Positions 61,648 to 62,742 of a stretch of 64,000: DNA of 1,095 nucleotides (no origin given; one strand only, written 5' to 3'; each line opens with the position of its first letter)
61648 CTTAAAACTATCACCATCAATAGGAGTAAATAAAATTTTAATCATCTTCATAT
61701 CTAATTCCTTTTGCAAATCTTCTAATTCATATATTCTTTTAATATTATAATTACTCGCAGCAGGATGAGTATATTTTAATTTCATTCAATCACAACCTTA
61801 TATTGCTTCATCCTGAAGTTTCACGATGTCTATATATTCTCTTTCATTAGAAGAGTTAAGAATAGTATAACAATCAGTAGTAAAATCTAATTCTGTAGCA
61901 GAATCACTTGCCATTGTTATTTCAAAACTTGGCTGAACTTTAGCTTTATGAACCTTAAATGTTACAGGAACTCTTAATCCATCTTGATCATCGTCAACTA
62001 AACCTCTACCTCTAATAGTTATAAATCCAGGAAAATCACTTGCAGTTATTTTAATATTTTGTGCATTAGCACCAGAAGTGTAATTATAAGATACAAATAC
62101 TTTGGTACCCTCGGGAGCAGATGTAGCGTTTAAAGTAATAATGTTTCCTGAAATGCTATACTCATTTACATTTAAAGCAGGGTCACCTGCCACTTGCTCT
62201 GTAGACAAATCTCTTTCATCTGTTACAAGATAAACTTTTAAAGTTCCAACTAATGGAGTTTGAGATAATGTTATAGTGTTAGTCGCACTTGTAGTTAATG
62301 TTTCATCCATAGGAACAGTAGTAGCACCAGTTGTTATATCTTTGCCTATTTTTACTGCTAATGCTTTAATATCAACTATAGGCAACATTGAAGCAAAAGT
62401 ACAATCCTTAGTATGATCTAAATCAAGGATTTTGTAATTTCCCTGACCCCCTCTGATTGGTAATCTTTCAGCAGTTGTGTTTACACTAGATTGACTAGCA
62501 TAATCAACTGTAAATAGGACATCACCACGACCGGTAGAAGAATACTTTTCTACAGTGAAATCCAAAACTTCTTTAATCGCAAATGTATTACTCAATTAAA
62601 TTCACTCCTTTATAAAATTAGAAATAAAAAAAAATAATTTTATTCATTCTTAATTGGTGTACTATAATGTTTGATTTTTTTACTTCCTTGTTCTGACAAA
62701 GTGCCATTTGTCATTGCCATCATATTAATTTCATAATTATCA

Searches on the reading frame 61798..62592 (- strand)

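Call 21: search_protein_families(library=phrogs, proteins=[window:61798-62592:-], max_evalue=0.00001)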
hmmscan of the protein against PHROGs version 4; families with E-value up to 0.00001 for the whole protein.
window:61798-62592:- (264 aa): 1 family
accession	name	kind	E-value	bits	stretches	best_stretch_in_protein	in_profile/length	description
phrog_2729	-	head and packaging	2.1e-45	156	1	3-256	4-246/252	virion structural protein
